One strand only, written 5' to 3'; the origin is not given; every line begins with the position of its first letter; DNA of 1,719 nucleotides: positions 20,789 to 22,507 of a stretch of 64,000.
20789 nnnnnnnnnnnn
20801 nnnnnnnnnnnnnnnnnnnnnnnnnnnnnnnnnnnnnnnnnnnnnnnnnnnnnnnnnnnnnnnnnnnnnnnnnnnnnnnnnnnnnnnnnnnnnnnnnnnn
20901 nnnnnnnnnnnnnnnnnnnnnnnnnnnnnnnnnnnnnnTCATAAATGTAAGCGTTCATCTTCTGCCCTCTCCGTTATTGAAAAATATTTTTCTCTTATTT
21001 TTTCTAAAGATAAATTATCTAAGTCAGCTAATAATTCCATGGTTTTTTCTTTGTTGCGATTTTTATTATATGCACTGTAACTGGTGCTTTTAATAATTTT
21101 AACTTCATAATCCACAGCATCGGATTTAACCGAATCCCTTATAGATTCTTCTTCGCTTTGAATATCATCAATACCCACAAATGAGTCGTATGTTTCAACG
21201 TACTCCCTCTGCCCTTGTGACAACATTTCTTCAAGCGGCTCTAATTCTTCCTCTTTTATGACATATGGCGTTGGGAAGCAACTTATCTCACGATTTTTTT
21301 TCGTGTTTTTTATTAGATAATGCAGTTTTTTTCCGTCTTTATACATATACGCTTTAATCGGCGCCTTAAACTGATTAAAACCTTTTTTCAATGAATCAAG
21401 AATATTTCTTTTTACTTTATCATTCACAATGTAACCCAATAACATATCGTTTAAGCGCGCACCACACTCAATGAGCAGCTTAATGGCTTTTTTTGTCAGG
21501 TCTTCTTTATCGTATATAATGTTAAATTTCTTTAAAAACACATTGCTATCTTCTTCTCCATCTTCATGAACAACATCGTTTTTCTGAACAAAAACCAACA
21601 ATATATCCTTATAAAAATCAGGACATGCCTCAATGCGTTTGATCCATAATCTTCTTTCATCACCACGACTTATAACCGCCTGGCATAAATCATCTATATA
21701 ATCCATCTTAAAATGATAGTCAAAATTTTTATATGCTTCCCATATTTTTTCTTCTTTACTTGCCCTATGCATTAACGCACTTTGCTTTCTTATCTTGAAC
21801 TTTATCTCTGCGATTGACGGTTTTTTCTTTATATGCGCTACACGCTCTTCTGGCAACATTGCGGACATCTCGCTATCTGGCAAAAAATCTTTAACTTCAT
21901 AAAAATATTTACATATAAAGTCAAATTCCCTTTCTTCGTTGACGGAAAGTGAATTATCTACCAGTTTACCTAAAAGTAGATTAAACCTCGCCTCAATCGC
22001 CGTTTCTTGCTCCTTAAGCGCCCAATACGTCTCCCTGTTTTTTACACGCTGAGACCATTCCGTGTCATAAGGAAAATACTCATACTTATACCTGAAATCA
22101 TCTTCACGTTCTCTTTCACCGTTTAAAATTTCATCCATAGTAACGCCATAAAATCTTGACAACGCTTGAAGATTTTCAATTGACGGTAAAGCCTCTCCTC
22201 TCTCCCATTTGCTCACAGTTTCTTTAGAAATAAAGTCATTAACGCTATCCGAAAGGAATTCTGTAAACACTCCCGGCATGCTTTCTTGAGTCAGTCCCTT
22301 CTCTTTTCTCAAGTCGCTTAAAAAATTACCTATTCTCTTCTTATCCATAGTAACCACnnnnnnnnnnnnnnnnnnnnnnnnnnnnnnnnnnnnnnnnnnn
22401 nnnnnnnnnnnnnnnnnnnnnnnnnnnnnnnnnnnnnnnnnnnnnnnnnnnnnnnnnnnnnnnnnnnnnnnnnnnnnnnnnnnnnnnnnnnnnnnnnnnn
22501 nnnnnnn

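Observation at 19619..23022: AT-rich three-gene cassette (128-aa protein plus two long XRE-HTH proteins) bracketed by perfect 34-bp direct repeats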

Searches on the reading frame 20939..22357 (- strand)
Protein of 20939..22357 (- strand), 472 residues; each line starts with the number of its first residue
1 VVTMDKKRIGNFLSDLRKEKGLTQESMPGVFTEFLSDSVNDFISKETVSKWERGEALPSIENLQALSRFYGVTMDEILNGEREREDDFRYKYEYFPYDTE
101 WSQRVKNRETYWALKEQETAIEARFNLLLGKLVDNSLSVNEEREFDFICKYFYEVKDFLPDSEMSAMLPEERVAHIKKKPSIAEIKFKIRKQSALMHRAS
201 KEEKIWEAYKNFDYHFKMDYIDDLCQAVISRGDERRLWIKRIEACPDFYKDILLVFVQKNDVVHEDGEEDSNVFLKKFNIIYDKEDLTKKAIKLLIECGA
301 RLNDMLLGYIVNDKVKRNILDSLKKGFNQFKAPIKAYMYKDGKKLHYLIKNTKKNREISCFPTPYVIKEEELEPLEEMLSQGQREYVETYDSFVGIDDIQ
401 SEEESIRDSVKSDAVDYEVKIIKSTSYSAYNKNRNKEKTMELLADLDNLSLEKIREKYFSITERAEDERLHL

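Call 7: search_protein_families(library=pfam, proteins=[window:20939-22357:-], max_evalue=1)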
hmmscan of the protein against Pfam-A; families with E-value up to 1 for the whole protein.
window:20939-22357:- (472 aa): 5 families
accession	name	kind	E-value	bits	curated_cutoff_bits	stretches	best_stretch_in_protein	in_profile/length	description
PF01381.28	HTH_3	-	3.6e-12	46.6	23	1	15-77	3-55/55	Helix-turn-helix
PF13560.12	HTH_31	-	4.1e-06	27.5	27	1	9-76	2-60/64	Helix-turn-helix domain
PF12844.13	HTH_19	-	0.00036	20.8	30.2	1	10-81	1-62/64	Helix-turn-helix domain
PF13443.12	HTH_26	-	0.0039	17.9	22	1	43-79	22-59/63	Cro/C1-type HTH DNA-binding domain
PF10252.14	PP28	-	0.011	16.5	25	1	423-457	36-68/82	Casein kinase substrate phosphoprotein PP28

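Call 8: search_protein_families(library=padloc, proteins=[window:20939-22357:-], max_evalue=1)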
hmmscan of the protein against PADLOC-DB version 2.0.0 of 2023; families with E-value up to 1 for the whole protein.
window:20939-22357:- (472 aa): 4 families
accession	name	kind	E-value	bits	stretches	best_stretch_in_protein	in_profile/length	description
PDLC03954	RmrA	-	1.2e-05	22.5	1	12-84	14-76/380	-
PDLC03951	RmrA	-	2.3e-05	21.5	1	13-84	13-74/400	-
PDLC04142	capH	-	0.0015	17.6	1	5-85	3-73/103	capH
PDLC02926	HTH_VI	-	0.0033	15.7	1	9-79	2-62/92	-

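Call 9: search_protein_families(library=phrogs, proteins=[window:20939-22357:-], max_evalue=1)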
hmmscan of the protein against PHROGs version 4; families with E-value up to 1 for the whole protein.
window:20939-22357:- (472 aa): 13 families
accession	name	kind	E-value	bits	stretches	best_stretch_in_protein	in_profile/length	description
phrog_4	-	transcription regulation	9.1e-10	39.1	1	5-87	129-201/400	transcriptional repressor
phrog_3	-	transcription regulation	2.7e-09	38.3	1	3-119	83-188/430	transcriptional repressor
phrog_8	-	transcription regulation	9.1e-09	36.2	1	43-126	182-242/346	transcriptional regulator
phrog_2967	-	transcription regulation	1.3e-08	35.6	1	4-85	6-77/225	transcriptional regulator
phrog_5823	-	transcription regulation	0.00027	21.2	1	6-87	4-76/404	transcriptional regulator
phrog_3037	-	transcription regulation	0.00067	20.5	1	5-86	23-83/189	transcriptional repressor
phrog_4836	-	transcription regulation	0.0017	19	1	43-85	100-142/194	CII-like regulator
phrog_2328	-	transcription regulation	0.0076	17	1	43-86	40-83/128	transcriptional repressor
phrog_7396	-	unknown function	0.012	16.3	1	26-87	30-87/227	-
phrog_9908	-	DNA, RNA and nucleotide metabolism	0.041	14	1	3-77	8-76/282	DNA binding protein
phrog_3949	-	transcription regulation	0.053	14.5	1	43-78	38-73/161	transcriptional repressor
phrog_6463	-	DNA, RNA and nucleotide metabolism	0.16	12.4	1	16-78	37-97/208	HTH DNA binding protein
phrog_8262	-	unknown function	0.23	12.3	1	339-367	30-58/60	-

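Call 10: search_protein_families(library=ncbifam, proteins=[window:20939-22357:-], max_evalue=1)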
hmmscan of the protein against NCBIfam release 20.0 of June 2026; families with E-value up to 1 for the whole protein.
window:20939-22357:- (472 aa): 6 families
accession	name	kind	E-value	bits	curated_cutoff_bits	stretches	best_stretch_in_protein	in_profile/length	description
NF041951.1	phage_RstR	subfamily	1.2e-08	35.2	80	1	10-87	4-71/108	RstR family transcriptional repressor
NF007257.0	PRK09706.1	subfamily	0.00023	21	101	1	4-84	1-71/135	transcriptional repressor DicA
TIGR03070.1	couple_hipB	subfamily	0.013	15.5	71.65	1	8-27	2-21/58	type II toxin-antitoxin system Y4mF family antitoxin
NF009095.0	PRK12435.1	subfamily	0.016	14.3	455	1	366-458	57-147/311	ferrochelatase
NF050110.1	TransRegBldD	equivalog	0.11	12.2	250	1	47-84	39-76/162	transcriptional regulator BldD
NF007408.0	PRK09943.1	equivalog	0.13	11.8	211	1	9-86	8-74/185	HTH-type transcriptional regulator PuuR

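Call 12: find_encoding_contigs(protein=window:20939-22357:-, flank=10000, max_places=10)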
Protein window:20939-22357:- (472 aa): no gene with exactly this product is on record in the collection.

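Call 13: find_homologous_proteins(query=window:20939-22357:-)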
Query window:20939-22357:- (472 aa): 115 proteins with E <= 0.001 among 8000 candidates.
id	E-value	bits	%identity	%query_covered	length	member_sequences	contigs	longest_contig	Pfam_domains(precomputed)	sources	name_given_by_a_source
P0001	0.0e+0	1038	100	99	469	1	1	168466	PF01381.29,PF13560.13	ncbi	-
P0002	4.2e-105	370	46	99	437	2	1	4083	PF12844.14,PF01381.29,PF13560.13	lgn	-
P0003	6.0e-102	360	46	98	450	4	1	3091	PF01381.29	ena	-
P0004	3.4e-96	341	43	98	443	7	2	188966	PF12844.14,PF01381.29,PF13560.13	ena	-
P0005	2.5e-90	322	40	97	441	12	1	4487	PF12844.14,PF01381.29,PF13560.13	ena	-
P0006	8.9e-82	294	39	97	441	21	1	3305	PF12844.14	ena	-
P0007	2.7e-80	289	41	99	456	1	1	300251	PF12844.14,PF01381.29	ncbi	-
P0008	4.2e-79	285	38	97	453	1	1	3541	PF12844.14,PF01381.29,PF13560.13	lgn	-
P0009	4.7e-74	268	40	99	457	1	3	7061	PF12844.14,PF01381.29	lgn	-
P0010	5.8e-68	248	37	98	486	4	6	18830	PF12844.14,PF01381.29,PF13560.13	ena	-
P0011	2.0e-67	246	38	98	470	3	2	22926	PF12844.14,PF01381.29,PF13560.13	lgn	-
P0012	5.0e-67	245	38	98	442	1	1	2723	PF12844.14,PF01381.29,PF13560.13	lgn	-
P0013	8.5e-66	241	36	98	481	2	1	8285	PF12844.14,PF01381.29,PF13560.13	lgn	-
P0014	1.1e-65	241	37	98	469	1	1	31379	PF12844.14,PF01381.29,PF13560.13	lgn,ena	-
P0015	2.1e-65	240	38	98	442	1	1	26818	PF12844.14,PF01381.29,PF13560.13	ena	-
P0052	6.1e-61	225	37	98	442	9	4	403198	PF12844.14,PF01381.29,PF13560.13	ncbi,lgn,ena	-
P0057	8.9e-61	224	36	98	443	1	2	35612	PF12844.14,PF01381.29,PF13560.13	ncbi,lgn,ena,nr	ncbi:MAG: helix-turn-helix domain-containing protein [Clostridia bacterium]|nr:helix-turn-helix doma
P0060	3.3e-60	223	36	98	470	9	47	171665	PF12844.14,PF01381.29,PF13560.13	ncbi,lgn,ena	-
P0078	4.7e-56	209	37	97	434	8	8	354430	PF12844.14,PF01381.29,PF13560.13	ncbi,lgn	-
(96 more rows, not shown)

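Call 14: find_encoding_contigs(protein=P0001, flank=10000, max_places=6)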
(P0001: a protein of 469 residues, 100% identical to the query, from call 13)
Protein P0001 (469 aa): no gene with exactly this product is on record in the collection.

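Call 15: find_encoding_contigs(protein=P0004, flank=8000, max_places=4)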
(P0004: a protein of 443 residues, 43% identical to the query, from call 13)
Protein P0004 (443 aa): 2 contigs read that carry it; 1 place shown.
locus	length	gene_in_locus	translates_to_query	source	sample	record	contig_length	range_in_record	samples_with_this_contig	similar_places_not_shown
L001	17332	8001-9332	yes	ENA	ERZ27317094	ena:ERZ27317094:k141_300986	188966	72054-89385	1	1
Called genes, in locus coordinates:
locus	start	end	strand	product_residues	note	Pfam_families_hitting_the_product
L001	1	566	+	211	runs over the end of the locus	-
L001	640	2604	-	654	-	PF00933:Glyco_hydro_3, PF01915:Glyco_hydro_3_C, PF14310:Fn3-like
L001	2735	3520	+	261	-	PF07883:Cupin_2 (weak), PF12833:HTH_18, PF00165:HTH_AraC (weak)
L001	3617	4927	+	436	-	PF01408:GFO_IDH_MocA, PF22725:GFO_IDH_MocA_C3, PF02894:GFO_IDH_MocA_C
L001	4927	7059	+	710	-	-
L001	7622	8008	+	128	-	-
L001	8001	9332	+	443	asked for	PF01381:HTH_3, PF12844:HTH_19, PF13560:HTH_31 (weak)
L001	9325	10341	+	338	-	PF01381:HTH_3 (weak), PF13443:HTH_26 (faint)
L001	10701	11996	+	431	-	PF13173:AAA_14, PF13635:DUF4143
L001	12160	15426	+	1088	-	PF00176:SNF2-rel_dom, PF04851:ResIII, PF00271:Helicase_C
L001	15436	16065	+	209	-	PF14335:DUF4391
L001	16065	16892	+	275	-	-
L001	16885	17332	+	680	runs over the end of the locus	PF01555:N6_N4_Mtase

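Call 16: find_encoding_contigs(protein=P0007, flank=8000, max_places=4)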
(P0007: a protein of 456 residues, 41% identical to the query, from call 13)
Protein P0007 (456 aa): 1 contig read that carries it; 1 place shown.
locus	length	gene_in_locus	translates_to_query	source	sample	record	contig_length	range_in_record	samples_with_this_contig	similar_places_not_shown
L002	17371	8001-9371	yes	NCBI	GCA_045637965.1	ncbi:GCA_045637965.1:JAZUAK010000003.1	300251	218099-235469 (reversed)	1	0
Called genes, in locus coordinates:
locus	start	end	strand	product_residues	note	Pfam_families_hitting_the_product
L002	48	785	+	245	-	PF02633:Creatininase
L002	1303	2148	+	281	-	PF01261:AP_endonuc_2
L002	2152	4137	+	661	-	PF00465:Fe-ADH (weak), PF13685:Fe-ADH_2, PF08282:Hydrolase_3 (faint), PF03332:PMM (weak)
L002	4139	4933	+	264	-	PF00106:adh_short, PF01370:Epimerase (weak), PF04321:RmlD_sub_bind (weak), PF08659:KR, PF13561:adh_short_C2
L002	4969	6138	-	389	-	PF00155:Aminotran_1_2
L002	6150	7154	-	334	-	PF01408:GFO_IDH_MocA, PF02894:GFO_IDH_MocA_C, PF22725:GFO_IDH_MocA_C3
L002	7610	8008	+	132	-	-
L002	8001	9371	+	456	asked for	PF01381:HTH_3, PF12844:HTH_19 (weak)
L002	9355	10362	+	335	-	PF01381:HTH_3 (weak), PF13443:HTH_26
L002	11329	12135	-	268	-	PF02811:PHP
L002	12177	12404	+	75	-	PF05979:DUF896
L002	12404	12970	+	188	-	-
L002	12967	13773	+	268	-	PF08282:Hydrolase_3, PF05116:S6PP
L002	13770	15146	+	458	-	PF01554:MatE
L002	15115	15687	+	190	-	PF01725:Ham1p_like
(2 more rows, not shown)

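Call 17: find_encoding_contigs(protein=P0060, flank=8000, max_places=8)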
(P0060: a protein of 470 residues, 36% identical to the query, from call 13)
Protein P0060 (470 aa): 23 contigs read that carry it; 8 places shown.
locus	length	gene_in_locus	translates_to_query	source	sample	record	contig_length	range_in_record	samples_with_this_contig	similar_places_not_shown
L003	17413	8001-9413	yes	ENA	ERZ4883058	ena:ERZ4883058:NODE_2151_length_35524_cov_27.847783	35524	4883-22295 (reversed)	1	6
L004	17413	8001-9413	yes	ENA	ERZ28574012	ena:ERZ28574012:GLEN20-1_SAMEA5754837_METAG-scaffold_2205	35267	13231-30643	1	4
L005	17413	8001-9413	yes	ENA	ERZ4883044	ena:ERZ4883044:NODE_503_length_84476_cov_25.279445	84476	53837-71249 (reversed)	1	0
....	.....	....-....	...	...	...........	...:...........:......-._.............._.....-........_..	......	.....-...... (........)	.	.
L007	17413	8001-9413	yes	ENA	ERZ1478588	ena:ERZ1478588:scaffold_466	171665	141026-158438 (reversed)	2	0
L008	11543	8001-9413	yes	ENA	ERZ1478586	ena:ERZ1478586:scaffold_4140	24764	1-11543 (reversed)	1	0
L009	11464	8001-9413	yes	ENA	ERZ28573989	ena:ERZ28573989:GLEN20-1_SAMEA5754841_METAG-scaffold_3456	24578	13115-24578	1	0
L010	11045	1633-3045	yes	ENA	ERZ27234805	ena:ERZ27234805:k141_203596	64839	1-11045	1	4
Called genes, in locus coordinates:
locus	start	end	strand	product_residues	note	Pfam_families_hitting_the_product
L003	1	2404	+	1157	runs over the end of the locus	PF00270:DEAD (faint), PF00271:Helicase_C (weak)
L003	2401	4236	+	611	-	PF09369:MZB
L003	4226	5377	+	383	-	PF00145:DNA_methylase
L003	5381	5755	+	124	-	PF01243:PNPOx_N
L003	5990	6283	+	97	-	PF01381:HTH_3, PF13443:HTH_26 (weak)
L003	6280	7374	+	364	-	PF13657:Couple_hipA, PF07804:HipA_C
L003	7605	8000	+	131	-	-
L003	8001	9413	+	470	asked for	PF01381:HTH_3, PF12844:HTH_19, PF13560:HTH_31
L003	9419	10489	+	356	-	PF01381:HTH_3, PF12844:HTH_19, PF13443:HTH_26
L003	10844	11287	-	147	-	PF00583:Acetyltransf_1, PF13673:Acetyltransf_10 (weak), PF13508:Acetyltransf_7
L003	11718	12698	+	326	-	PF01408:GFO_IDH_MocA, PF22725:GFO_IDH_MocA_C3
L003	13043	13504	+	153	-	PF09551:Spore_II_R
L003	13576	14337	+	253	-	PF01471:PG_binding_1, PF07486:Hydrolase_2, PF00397:WW (weak)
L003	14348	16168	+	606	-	PF20769:YPEB_N, PF14620:YPEB_PepSY1-2, PF03413:PepSY (weak)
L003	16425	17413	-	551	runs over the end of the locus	-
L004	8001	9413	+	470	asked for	PF01381:HTH_3, PF12844:HTH_19, PF13560:HTH_31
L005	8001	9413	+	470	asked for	PF01381:HTH_3, PF12844:HTH_19, PF13560:HTH_31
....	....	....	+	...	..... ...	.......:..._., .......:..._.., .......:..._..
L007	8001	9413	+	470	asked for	PF01381:HTH_3, PF12844:HTH_19, PF13560:HTH_31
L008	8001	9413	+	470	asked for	PF01381:HTH_3, PF12844:HTH_19, PF13560:HTH_31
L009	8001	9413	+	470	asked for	PF01381:HTH_3, PF12844:HTH_19, PF13560:HTH_31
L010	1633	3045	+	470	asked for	PF01381:HTH_3, PF12844:HTH_19, PF13560:HTH_31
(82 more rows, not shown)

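Call 18: find_encoding_contigs(protein=P0052, flank=8000, max_places=4)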
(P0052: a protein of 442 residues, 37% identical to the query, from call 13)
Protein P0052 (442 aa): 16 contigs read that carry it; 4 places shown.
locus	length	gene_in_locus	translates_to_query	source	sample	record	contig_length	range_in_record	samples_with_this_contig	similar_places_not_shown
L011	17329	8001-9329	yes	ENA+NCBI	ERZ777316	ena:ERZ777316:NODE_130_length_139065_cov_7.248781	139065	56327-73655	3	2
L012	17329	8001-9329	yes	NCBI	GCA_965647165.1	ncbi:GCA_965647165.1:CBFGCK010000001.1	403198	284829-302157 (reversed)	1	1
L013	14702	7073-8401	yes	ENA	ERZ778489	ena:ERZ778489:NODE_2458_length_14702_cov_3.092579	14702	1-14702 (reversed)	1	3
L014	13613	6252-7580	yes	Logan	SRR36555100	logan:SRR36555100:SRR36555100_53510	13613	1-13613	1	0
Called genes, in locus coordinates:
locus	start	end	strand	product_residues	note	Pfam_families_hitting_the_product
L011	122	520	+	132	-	-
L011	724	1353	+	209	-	PF00665:rve, PF13683:rve_3 (weak), PF13333:rve_2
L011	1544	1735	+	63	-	PF01381:HTH_3 (weak)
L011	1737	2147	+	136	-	PF03852:Vsr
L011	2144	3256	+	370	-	PF00145:DNA_methylase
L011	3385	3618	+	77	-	-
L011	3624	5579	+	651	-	-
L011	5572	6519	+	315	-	-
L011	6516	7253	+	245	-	PF19866:DUF6339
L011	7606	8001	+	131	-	-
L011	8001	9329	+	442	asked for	PF12844:HTH_19, PF13560:HTH_31, PF01381:HTH_3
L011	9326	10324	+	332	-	PF01381:HTH_3, PF07022:Phage_CI_repr (weak), PF13443:HTH_26 (weak)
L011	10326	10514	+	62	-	-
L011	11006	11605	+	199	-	PF00132:Hexapep, PF14602:Hexapep_2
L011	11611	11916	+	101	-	PF00248:Aldo_ket_red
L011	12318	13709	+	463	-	PF01943:Polysacc_synt (faint), PF03023:MurJ (faint), PF01554:MatE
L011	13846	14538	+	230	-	-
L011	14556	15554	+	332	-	PF14057:GGGtGRT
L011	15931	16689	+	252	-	PF00583:Acetyltransf_1 (faint), PF14268:YoaP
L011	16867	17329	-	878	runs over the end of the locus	PF00512:HisKA, PF02518:HATPase_c, PF00072:Response_reg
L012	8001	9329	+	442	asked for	PF12844:HTH_19, PF13560:HTH_31, PF01381:HTH_3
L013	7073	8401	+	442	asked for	PF12844:HTH_19, PF13560:HTH_31, PF01381:HTH_3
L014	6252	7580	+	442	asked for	PF12844:HTH_19, PF13560:HTH_31, PF01381:HTH_3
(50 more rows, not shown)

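Call 19: find_encoding_contigs(protein=P0078, flank=8000, max_places=4)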
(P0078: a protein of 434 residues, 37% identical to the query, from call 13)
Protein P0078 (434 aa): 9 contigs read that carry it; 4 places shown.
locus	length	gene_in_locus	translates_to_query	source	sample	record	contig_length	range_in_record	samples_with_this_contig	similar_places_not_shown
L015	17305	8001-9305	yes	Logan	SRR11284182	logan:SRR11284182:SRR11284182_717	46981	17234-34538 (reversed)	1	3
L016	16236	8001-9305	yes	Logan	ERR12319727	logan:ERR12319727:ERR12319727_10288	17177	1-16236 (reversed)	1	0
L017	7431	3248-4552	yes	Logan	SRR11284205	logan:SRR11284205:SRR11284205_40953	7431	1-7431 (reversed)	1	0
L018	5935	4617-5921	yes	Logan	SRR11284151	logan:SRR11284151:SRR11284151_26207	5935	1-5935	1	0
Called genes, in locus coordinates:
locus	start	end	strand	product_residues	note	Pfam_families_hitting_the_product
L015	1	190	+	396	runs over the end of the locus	PF02350:Epimerase_2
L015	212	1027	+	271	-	PF04991:LicD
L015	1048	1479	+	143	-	PF01467:CTP_transf_like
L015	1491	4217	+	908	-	PF13183:Fer4_8 (faint), PF13237:Fer4_10 (faint), PF00037:Fer4 (faint), PF12797:Fer4_2 (faint), PF12838:Fer4_7, PF13187:Fer4_9 (weak), PF04432:FrhB_FdhB_C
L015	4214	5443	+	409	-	PF03009:GDPD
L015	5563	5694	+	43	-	PF12116:SpoIIID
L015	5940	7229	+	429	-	PF13173:AAA_14, PF13635:DUF4143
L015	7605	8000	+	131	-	-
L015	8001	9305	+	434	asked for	PF01381:HTH_3, PF12844:HTH_19, PF13560:HTH_31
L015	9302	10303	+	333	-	PF01381:HTH_3, PF13443:HTH_26 (weak)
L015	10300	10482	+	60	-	-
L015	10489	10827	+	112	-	PF01713:Smr (weak)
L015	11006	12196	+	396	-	PF01637:ATPase_2 (faint), PF13173:AAA_14, PF13635:DUF4143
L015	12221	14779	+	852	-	PF21941:SMEK_N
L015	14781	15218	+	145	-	-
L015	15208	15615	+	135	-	-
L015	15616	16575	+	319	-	PF04055:Radical_SAM, PF13186:SPASM (faint)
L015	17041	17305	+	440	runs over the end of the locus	PF13173:AAA_14, PF13635:DUF4143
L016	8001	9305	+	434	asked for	PF01381:HTH_3, PF12844:HTH_19, PF13560:HTH_31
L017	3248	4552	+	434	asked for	PF01381:HTH_3, PF12844:HTH_19, PF13560:HTH_31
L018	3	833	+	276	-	?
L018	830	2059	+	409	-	PF03009:GDPD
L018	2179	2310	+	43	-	PF12116:SpoIIID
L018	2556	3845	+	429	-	PF13173:AAA_14, PF13635:DUF4143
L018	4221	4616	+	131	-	-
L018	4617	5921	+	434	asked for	PF01381:HTH_3, PF12844:HTH_19, PF13560:HTH_31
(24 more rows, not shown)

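Call 45: predict_structure(alignment_id=A2)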
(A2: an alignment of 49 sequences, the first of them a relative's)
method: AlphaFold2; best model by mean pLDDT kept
length: 469 residues; sequences in the alignment: 49
mean_pLDDT: 87.9   pTM: 0.78
mean pLDDT of the five models: 87.9, 86.3, 85.1, 84.4, 84.1
residues with pLDDT >= 90: 289; 70-90: 139; 50-70: 41; < 50: 0
segments of 3 or more residues with pLDDT < 50: none
pLDDT, mean of each block of 10 residues (from residue 1): 93 96 93 75 95 93 94 89 79 57 69 88 96 92 93 72 79 82 95 95 94 84 91 91 92 92 92 93 96 97 90 93 92 89 91 76 86 96 90 82 75 83 94 98 97 90 61
secondary structure, 60 per line:
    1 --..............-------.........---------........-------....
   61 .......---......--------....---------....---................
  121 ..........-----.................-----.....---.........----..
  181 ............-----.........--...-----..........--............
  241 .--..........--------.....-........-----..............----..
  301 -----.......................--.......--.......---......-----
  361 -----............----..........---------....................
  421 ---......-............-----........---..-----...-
elements in order: H3-16 H24-32 H42-49 H57-67 H71-76 H85-88 H98-101 H105-130 H136-149 E150-152 H158-162 H166-174 H179-192 H198-206 E209-211 H217-226 H229-241 H244-253 H262-266 H268-275 H281-294 E306-315 H316-328 E331-337 E340-346 H350-355 H366-377 E382-391 H401-420 H424-429 H433-442 H448-455 E466-468

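Call 47: search_solved_structures(query=A2, max_evalue=1)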
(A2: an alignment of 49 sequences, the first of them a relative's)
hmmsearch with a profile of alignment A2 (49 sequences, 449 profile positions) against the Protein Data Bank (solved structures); distinct sequences matched with E-value up to 1: 48.
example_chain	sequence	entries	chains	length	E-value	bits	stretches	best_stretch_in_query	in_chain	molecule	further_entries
9sf2_A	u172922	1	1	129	8e-08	34.7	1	6-66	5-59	Transcriptional regulator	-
6rnz_A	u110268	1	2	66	2.1e-06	30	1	9-74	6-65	HTH-type transcriptional regulator DdrOC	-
3op9_A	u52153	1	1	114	5.9e-06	28.5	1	7-72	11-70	Pli0006 protein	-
6rmq_A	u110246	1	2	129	8.3e-06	28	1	9-75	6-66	HTH-type transcriptional regulator DdrOC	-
6rnx_A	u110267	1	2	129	9e-06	27.9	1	9-74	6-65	HTH-type transcriptional regulator DdrOC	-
6jq1_A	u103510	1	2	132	3.9e-05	25.8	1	8-74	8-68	Transcriptional regulator, XRE family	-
4yv6_A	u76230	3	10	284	6.1e-05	25.2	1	1-84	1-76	Transcriptional regulator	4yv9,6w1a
1adr_A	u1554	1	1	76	6.7e-05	25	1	1-74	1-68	P22 C2 REPRESSOR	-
2r1j_L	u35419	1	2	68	0.0001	24.4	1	1-73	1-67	Repressor protein C2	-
9k3w_A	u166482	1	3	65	0.00013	24.1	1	10-72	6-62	Transcriptional regulator, PbsX family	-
8tac_A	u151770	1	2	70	0.00013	24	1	4-61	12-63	DBP48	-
5w4m_A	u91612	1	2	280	0.00017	23.7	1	1-84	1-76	Transcriptional regulator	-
2ewt_A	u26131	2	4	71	0.00018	23.6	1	4-71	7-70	putative DNA-binding protein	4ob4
5w4n_A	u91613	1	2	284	0.00018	23.6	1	1-83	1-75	Transcriptional regulator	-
6ne2_B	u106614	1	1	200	0.00031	22.9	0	282-301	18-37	Designed repeat protein binder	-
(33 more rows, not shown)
